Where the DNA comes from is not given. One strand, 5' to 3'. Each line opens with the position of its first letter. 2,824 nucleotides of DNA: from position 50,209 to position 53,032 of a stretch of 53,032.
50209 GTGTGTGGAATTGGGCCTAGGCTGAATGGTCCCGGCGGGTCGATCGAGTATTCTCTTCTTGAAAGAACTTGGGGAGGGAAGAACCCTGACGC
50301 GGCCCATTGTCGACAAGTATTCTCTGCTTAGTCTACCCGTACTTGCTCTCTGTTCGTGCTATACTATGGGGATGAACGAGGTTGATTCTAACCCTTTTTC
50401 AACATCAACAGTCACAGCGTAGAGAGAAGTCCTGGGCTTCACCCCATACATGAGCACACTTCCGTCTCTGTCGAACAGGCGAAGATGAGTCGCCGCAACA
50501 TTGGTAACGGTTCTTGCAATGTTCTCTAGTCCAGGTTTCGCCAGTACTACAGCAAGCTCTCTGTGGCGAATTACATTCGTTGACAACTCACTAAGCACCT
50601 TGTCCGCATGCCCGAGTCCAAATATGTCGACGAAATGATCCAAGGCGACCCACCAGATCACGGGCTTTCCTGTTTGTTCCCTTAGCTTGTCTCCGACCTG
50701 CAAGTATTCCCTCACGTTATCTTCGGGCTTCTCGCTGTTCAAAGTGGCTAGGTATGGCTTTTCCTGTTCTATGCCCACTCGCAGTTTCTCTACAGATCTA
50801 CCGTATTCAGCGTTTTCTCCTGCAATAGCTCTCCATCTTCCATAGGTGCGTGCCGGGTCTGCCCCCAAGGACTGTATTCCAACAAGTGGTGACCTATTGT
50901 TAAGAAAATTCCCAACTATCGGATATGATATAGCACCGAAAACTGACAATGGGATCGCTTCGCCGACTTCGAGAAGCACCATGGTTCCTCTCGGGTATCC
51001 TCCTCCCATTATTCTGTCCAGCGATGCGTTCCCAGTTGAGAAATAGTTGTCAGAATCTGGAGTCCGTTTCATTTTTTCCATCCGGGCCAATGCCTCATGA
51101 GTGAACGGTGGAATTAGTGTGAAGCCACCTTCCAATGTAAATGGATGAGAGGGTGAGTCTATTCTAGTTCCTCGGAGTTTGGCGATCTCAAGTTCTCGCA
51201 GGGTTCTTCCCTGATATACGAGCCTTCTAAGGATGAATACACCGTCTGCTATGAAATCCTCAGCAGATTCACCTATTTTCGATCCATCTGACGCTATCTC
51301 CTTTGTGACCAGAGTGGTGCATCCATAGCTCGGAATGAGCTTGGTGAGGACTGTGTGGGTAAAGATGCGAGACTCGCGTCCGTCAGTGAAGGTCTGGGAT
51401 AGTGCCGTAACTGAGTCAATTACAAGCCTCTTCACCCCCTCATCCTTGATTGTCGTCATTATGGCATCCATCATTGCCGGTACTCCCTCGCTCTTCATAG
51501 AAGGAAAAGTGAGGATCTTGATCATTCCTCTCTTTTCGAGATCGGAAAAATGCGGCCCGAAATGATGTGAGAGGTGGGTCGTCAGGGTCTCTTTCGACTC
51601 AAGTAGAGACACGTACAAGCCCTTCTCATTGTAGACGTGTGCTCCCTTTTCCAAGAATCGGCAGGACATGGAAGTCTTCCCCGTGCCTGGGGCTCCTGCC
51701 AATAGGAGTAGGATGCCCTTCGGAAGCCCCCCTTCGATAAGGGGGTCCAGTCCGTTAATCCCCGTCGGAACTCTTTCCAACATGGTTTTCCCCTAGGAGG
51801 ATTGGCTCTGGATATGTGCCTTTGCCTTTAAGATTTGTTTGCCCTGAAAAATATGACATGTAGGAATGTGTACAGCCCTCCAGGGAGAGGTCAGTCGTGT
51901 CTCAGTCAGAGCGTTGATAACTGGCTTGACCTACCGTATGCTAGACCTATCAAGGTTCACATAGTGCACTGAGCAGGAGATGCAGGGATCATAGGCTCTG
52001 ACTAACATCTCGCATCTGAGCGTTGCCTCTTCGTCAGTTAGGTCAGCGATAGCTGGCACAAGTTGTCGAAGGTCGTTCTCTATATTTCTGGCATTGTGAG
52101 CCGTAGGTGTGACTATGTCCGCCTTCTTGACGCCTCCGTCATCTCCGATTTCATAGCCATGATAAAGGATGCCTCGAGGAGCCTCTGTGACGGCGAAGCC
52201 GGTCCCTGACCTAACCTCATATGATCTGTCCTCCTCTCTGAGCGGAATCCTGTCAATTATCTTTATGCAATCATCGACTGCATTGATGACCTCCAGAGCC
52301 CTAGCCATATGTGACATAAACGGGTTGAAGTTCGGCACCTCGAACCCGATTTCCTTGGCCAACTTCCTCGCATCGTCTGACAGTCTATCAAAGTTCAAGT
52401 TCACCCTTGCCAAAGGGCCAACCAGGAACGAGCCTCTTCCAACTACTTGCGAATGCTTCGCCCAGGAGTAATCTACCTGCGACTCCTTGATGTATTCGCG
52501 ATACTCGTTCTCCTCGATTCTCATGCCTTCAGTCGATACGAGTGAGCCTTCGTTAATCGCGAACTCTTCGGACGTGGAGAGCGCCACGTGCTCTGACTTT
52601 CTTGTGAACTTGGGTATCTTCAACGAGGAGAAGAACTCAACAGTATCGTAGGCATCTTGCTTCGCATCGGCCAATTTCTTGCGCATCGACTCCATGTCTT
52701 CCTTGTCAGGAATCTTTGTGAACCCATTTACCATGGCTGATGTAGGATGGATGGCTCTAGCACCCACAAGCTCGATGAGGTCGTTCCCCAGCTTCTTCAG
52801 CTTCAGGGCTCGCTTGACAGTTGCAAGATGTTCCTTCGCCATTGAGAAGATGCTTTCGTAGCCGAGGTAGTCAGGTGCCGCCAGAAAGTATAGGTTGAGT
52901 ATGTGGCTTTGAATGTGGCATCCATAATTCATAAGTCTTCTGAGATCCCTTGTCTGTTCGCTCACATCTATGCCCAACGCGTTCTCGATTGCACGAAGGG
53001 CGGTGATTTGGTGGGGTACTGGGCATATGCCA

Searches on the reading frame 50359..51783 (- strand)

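Call 68: search_protein_families(library=pfam, proteins=[window:50359-51783:-], max_evalue=0.001)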
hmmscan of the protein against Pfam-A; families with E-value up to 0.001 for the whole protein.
window:50359-51783:- (474 aa): 6 families
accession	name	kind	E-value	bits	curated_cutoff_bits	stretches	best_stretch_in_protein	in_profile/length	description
PF06745.19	ATPase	-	6.2e-48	163.6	26.6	1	5-218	1-220/231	KaiC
PF20440.3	GvpD_bR2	-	1.8e-10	41.2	27.9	1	243-297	7-61/254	GvpD basic region 2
PF13481.12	AAA_25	-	4.7e-08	33.3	27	1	11-131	21-158/195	AAA domain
PF05625.17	PAXNEB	-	2e-05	24.3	28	0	242-272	12-43/366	PAXNEB protein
PF03796.21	DnaB_C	-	2.1e-05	24.5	27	1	5-71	2-67/255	DnaB-like helicase C terminal domain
PF23442.1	DUF7125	-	0.00014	21.5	29.1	0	3-207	2-184/207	Family of unknown function (DUF7125)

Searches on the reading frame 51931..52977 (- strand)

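Call 68: search_protein_families(library=pfam, proteins=[window:51931-52977:-], max_evalue=0.001)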
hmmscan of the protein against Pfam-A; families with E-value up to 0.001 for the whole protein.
window:51931-52977:- (348 aa): 1 family
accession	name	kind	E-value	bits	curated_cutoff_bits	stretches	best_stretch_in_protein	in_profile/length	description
PF00374.24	NiFeSe_Hases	-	1.6e-19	70.7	25.8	1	155-338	307-508/508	Nickel-dependent hydrogenase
